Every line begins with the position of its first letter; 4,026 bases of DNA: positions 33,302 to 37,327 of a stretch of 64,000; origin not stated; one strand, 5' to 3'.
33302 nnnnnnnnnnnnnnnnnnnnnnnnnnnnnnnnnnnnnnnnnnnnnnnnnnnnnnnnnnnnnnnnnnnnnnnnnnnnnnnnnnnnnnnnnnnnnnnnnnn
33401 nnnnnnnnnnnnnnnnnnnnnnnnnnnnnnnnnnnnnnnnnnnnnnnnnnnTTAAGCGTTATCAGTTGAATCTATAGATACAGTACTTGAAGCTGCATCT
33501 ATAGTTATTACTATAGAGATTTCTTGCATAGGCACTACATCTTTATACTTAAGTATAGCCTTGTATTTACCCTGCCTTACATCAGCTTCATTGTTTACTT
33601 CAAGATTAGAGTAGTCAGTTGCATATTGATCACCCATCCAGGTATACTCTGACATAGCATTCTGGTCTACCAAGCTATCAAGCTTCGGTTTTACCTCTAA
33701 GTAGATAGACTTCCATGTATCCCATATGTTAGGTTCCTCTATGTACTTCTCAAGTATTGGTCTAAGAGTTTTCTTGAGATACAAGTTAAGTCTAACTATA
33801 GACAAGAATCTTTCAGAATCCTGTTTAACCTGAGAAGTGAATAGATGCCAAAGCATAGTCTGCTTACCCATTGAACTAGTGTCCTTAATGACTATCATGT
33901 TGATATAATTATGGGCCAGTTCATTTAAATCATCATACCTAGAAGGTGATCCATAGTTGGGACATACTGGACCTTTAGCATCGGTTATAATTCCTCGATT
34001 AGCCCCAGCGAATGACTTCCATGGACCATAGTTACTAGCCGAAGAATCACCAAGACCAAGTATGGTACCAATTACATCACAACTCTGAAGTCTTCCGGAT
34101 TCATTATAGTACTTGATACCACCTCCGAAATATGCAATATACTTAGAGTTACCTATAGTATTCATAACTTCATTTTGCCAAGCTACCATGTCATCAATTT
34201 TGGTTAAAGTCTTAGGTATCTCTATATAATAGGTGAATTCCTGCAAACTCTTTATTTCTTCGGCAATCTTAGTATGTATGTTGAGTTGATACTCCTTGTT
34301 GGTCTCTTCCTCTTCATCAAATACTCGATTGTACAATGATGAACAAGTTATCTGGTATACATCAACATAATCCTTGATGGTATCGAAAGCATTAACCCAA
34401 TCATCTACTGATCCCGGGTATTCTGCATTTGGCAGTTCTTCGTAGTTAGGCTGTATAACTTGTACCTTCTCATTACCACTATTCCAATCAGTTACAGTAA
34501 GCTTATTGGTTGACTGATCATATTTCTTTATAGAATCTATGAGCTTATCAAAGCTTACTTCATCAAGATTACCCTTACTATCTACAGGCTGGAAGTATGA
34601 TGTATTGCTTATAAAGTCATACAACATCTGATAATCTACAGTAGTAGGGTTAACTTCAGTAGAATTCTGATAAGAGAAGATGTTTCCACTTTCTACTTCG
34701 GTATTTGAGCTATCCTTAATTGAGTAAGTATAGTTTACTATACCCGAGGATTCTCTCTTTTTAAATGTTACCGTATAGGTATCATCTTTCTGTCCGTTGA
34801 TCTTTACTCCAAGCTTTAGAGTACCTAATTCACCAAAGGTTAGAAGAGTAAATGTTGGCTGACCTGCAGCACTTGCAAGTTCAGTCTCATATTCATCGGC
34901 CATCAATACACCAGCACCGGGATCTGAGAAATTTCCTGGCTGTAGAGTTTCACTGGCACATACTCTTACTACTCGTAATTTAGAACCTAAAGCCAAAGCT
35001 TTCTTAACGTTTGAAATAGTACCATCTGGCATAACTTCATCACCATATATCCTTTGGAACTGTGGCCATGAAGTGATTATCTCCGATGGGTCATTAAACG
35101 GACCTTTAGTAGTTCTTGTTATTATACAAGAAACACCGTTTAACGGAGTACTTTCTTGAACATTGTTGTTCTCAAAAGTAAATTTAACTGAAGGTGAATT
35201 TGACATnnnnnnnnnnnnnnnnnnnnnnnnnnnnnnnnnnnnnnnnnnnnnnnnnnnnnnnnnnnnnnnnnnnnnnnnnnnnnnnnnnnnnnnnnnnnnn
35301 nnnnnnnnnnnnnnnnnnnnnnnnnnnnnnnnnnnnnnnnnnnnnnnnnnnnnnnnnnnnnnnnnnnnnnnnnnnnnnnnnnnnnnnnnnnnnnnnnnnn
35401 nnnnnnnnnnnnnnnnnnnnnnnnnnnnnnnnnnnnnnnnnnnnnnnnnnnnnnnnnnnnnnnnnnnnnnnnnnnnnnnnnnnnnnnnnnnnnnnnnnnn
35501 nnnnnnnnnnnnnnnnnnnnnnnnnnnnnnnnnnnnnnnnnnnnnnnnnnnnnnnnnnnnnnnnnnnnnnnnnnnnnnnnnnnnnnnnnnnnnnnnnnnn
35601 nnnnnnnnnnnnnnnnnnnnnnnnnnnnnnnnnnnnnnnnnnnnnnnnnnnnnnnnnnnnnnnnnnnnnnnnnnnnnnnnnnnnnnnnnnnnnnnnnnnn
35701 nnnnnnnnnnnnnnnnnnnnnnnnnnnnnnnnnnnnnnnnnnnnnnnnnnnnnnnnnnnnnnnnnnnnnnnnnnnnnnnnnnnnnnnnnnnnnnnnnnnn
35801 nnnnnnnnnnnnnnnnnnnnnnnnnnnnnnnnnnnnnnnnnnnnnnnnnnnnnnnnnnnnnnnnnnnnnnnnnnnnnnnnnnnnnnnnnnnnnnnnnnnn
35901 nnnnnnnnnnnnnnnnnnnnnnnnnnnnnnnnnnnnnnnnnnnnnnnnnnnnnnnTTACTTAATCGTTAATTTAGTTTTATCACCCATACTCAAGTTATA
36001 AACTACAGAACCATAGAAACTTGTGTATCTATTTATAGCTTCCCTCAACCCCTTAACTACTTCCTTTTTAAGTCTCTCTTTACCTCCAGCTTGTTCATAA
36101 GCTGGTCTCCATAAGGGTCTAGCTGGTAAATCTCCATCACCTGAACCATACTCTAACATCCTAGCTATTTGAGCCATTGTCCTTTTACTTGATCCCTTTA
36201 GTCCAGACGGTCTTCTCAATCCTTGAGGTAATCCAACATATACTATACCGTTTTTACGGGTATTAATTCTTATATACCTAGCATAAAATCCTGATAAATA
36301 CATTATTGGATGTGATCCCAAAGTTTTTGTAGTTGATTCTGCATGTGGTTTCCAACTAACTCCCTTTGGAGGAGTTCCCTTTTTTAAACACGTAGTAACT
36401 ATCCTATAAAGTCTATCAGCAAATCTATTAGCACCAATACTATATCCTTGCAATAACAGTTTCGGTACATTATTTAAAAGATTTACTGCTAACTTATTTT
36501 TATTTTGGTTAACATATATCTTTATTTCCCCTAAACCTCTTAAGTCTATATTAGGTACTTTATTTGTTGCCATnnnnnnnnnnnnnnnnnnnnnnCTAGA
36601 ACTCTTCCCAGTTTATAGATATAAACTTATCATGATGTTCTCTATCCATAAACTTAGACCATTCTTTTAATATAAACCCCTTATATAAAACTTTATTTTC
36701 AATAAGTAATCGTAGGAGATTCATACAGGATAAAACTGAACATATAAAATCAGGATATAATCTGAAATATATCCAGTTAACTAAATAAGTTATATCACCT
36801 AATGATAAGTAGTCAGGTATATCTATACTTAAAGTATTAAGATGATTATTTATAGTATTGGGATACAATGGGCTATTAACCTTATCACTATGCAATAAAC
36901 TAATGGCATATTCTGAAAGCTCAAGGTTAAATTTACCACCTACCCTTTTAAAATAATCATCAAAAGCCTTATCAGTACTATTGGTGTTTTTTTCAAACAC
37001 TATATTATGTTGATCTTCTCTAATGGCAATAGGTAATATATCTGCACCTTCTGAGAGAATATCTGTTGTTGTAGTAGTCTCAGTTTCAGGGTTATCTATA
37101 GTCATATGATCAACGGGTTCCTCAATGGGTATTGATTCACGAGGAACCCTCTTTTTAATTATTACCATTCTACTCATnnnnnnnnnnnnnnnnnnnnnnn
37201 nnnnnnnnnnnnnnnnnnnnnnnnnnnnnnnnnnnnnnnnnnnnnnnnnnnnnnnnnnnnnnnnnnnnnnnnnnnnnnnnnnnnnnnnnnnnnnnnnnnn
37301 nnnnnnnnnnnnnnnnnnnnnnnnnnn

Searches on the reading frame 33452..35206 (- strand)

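Call 3: search_protein_families(library=pfam, proteins=[window:33452-35206:-], max_evalue=0.1)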
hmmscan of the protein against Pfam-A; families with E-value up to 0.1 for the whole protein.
window:33452-35206:- (584 aa): 0 families

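Call 4: search_protein_families(library=phrogs, proteins=[window:33452-35206:-], max_evalue=0.01)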
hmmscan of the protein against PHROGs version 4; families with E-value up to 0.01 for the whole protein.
window:33452-35206:- (584 aa): 1 family
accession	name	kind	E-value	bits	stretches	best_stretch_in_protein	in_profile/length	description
phrog_23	-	tail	4.3e-20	72.9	1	24-571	45-464/496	tail sheath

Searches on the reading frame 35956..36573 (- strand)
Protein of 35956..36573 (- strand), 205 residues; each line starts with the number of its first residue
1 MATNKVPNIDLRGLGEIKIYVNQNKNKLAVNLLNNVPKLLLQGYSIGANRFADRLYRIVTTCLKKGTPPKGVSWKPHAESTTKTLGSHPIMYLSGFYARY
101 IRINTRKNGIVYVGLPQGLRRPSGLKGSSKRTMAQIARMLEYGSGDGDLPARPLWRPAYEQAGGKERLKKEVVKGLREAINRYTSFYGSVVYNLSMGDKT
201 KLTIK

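Call 3: search_protein_families(library=pfam, proteins=[window:35956-36573:-], max_evalue=0.1)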
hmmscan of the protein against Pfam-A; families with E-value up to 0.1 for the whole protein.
window:35956-36573:- (205 aa): 1 family
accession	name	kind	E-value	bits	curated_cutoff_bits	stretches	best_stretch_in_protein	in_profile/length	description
PF05069.18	Phage_tail_S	-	0.07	13.5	24.3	0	48-114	24-94/148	Phage virion morphogenesis family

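Call 4: search_protein_families(library=phrogs, proteins=[window:35956-36573:-], max_evalue=0.01)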
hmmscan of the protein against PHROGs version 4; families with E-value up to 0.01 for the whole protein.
window:35956-36573:- (205 aa): 2 families
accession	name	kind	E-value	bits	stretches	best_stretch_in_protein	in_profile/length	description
phrog_222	-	connector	1.1e-05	26.2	1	110-180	136-200/276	tail completion or Neck1 protein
phrog_5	-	connector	0.0016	19.3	1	109-182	156-215/239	tail completion or Neck1 protein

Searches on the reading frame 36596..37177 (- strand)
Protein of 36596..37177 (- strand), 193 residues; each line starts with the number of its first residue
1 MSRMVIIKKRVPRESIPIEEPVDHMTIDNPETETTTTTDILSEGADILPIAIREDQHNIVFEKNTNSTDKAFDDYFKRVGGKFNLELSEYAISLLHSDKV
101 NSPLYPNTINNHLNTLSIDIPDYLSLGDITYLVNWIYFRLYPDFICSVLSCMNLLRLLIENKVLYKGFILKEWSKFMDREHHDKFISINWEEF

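Call 3: search_protein_families(library=pfam, proteins=[window:36596-37177:-], max_evalue=0.1)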
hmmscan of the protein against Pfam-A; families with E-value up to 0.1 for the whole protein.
window:36596-37177:- (193 aa): 0 families

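Call 4: search_protein_families(library=phrogs, proteins=[window:36596-37177:-], max_evalue=0.01)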
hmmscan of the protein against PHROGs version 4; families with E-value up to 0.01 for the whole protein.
window:36596-37177:- (193 aa): 0 families

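Call 59: search_protein_families(library=pfam, proteins=[window:36596-37177:-], max_evalue=0.01)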
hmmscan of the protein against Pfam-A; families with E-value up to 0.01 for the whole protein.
window:36596-37177:- (193 aa): 0 families

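Call 64: search_solved_structures(query=A4, max_evalue=1, show_alignments=1)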
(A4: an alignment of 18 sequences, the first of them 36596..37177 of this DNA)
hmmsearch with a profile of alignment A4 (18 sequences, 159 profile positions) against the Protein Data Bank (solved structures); distinct sequences matched with E-value up to 1: 3.
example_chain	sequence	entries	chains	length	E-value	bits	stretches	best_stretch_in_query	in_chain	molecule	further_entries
4mz0_A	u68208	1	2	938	0.057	16.8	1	74-124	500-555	CurL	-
6tcv_B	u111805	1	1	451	0.12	15.7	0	96-140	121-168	Endo-beta-N-acetylglucosaminidase F1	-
3poh_A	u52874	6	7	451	0.14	15.5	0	96-140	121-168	Endo-beta-N-acetylglucosaminidase F1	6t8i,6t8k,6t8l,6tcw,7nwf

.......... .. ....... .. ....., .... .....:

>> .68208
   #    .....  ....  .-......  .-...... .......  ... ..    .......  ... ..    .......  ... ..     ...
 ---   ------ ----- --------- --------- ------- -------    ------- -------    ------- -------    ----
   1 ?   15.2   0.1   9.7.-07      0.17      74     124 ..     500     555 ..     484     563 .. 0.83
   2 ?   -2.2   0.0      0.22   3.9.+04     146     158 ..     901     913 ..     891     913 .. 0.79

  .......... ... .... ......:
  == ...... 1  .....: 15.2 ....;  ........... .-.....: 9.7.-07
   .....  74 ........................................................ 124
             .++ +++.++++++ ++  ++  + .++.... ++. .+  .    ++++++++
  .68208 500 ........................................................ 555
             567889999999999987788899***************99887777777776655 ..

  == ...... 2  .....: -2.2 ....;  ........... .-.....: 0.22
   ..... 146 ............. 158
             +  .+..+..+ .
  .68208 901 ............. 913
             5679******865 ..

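Call 88: search_protein_families(library=padloc, proteins=[window:36596-37177:-], max_evalue=0.01)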
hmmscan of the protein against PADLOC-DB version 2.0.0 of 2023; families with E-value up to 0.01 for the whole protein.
window:36596-37177:- (193 aa): 0 families

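Call 89: search_protein_families(library=ncbifam, proteins=[window:36596-37177:-], max_evalue=0.01)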
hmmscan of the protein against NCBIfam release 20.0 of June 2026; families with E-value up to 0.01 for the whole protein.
window:36596-37177:- (193 aa): 0 families
